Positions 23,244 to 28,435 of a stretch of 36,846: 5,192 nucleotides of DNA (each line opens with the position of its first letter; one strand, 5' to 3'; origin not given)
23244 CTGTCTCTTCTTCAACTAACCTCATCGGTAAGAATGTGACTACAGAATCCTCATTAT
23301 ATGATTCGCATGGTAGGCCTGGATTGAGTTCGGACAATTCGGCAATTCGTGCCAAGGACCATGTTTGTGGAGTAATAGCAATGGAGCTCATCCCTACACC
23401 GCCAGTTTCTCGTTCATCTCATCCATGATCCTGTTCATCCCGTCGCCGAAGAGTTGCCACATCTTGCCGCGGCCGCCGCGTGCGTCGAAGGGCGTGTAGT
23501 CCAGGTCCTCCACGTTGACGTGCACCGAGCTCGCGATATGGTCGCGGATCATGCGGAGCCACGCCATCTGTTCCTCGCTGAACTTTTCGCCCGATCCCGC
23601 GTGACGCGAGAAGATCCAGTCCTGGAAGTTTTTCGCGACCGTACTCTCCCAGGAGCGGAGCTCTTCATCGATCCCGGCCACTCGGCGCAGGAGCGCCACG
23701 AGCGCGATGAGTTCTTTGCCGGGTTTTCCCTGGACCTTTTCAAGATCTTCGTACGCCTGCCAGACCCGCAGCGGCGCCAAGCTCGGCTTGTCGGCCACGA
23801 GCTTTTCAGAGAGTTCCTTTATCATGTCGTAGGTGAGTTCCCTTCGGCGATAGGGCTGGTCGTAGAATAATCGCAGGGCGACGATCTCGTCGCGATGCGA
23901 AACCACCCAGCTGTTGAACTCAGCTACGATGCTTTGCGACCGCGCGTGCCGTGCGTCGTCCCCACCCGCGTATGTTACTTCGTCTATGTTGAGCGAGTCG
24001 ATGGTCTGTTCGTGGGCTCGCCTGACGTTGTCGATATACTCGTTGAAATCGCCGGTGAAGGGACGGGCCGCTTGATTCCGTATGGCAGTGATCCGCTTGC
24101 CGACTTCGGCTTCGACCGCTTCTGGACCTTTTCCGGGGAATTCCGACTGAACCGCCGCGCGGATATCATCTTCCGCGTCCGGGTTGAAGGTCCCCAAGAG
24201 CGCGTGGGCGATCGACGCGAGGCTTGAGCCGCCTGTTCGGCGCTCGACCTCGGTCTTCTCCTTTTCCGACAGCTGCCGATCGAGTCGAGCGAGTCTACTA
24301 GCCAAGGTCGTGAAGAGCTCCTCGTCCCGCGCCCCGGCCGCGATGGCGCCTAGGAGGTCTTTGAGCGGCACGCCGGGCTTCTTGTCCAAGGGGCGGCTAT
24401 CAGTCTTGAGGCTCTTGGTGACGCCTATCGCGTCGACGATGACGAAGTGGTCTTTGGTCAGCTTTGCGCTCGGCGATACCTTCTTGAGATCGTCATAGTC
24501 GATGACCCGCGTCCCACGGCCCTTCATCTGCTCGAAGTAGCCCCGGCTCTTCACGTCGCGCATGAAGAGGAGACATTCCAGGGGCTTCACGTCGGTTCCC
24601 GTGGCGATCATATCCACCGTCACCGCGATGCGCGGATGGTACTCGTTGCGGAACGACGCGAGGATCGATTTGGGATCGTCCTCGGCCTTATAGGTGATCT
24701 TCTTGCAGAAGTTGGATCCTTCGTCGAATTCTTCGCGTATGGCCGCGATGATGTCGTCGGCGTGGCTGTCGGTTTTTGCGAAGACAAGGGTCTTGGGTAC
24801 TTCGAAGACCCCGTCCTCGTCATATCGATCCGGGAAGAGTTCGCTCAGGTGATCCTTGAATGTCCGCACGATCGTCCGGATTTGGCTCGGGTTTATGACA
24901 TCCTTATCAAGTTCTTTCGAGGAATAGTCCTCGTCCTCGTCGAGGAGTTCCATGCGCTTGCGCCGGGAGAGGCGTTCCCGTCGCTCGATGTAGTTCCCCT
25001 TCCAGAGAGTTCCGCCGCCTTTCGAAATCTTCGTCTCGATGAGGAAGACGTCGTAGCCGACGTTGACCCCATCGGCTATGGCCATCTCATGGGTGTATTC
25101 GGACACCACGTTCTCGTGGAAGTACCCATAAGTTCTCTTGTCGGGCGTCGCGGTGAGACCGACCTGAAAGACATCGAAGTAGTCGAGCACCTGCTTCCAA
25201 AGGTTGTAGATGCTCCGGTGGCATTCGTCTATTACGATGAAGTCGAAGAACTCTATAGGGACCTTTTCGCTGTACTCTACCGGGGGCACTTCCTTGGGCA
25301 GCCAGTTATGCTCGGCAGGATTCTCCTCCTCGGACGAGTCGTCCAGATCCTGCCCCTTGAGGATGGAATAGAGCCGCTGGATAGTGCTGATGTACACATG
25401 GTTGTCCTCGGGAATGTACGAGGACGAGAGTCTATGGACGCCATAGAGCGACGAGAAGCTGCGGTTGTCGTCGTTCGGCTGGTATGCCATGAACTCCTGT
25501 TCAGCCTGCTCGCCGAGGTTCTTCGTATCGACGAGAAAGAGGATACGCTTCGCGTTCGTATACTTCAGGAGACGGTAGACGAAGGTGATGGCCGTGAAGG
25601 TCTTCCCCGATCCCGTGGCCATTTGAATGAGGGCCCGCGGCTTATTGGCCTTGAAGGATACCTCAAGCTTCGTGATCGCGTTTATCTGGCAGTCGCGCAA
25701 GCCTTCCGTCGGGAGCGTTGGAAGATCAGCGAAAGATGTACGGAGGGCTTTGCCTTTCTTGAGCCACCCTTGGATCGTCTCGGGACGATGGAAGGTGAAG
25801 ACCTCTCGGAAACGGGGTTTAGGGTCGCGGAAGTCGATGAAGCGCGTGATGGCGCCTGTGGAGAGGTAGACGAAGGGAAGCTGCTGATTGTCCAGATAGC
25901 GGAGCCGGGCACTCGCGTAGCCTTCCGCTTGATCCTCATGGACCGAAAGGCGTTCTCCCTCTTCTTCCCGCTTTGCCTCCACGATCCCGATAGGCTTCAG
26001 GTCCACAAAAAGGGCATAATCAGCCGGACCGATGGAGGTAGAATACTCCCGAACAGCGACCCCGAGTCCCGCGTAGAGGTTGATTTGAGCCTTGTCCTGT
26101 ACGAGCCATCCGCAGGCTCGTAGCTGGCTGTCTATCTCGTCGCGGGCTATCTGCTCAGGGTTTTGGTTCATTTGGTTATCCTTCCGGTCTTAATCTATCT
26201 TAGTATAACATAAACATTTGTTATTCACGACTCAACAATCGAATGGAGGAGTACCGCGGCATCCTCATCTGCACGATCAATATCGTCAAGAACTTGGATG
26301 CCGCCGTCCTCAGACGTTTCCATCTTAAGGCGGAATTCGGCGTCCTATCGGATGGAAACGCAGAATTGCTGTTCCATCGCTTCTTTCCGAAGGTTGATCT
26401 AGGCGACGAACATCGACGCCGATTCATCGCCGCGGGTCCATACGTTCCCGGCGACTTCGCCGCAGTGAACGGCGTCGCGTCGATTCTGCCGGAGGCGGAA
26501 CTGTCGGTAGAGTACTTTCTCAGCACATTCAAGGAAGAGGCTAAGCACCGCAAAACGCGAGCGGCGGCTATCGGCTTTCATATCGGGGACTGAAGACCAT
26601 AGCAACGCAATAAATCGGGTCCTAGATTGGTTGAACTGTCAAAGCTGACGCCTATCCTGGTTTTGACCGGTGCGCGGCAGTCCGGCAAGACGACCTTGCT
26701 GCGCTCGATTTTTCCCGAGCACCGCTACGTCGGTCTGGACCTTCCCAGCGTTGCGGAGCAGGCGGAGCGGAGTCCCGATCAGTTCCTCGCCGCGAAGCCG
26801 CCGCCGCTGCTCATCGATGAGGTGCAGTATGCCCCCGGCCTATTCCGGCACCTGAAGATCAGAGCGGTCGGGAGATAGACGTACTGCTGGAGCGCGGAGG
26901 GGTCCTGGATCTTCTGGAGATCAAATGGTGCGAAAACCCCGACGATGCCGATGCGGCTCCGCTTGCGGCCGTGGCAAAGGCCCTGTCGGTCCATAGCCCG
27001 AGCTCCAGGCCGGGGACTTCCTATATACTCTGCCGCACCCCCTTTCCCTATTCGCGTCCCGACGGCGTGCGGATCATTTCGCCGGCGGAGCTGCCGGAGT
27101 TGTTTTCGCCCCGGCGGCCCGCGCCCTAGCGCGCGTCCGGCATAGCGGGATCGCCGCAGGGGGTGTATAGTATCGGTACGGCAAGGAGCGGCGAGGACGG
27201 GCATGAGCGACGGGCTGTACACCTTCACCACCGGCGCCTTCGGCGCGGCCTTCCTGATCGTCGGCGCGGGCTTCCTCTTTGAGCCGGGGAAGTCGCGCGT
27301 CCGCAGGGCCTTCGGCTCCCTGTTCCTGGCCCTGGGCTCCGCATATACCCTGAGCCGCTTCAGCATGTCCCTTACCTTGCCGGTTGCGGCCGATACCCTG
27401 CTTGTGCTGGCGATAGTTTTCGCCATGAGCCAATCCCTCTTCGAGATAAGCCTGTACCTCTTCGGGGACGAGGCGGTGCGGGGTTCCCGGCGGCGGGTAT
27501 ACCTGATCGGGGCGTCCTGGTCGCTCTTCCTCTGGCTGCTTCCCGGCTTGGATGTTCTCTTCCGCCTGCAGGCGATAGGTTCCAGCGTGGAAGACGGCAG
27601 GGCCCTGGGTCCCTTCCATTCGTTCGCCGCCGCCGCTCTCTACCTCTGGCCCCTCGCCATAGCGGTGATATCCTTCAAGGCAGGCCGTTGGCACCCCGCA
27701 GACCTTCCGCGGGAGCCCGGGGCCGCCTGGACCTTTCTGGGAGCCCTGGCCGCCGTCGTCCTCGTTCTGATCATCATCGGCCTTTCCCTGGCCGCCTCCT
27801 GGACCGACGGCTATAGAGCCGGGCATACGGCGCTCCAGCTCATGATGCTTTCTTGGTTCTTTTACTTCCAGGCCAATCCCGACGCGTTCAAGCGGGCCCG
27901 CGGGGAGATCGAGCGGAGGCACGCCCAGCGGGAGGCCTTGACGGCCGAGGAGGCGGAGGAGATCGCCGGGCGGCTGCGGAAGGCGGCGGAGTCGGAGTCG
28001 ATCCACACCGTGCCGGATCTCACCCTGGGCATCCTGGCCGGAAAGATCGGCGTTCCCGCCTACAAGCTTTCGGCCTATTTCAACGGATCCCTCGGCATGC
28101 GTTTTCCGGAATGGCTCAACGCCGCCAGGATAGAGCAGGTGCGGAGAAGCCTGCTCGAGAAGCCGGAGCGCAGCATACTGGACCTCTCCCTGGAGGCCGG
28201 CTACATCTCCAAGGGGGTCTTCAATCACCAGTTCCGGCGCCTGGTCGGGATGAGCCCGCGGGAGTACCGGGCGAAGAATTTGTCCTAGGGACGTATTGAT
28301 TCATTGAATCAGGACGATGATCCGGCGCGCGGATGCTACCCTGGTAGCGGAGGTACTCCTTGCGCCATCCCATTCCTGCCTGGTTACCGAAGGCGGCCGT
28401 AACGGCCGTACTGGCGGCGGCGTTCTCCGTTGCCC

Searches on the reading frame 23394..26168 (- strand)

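Call 49: search_protein_families(library=pfam, proteins=[window:23394-26168:-], max_evalue=0.00001)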
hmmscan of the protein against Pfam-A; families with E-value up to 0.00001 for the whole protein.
window:23394-26168:- (924 aa): 5 families
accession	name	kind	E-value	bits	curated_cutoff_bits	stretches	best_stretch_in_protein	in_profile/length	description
PF04851.21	ResIII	-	3.8e-39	134.6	22.5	1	157-343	4-163/164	Type III restriction enzyme, res subunit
PF08463.15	EcoEI_R_C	-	8.4e-38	130.5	24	1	746-922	2-162/163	EcoEI R protein C-terminal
PF18766.7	SWI2_SNF2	-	1.3e-16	61.4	26.7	1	161-370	2-186/221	SWI2/SNF2 ATPase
PF00270.35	DEAD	-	1.4e-11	44.8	26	1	160-344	3-162/167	DEAD/DEAH box helicase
PF04313.20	HSDR_N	-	4.7e-06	27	25.1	0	47-118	126-197/198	Type I restriction enzyme R protein N terminus (HSDR_N)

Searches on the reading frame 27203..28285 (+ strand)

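Call 49: search_protein_families(library=pfam, proteins=[window:27203-28285:+], max_evalue=0.00001)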
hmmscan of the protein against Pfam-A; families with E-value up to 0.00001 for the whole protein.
window:27203-28285:+ (361 aa): 2 families
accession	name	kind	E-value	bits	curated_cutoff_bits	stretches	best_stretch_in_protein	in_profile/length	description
PF12833.13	HTH_18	-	2.6e-17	63.3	33.6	1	278-357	1-79/80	Helix-turn-helix domain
PF00165.29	HTH_AraC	-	4.1e-07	30.4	26.6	1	323-356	9-41/42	Bacterial regulatory helix-turn-helix proteins, AraC family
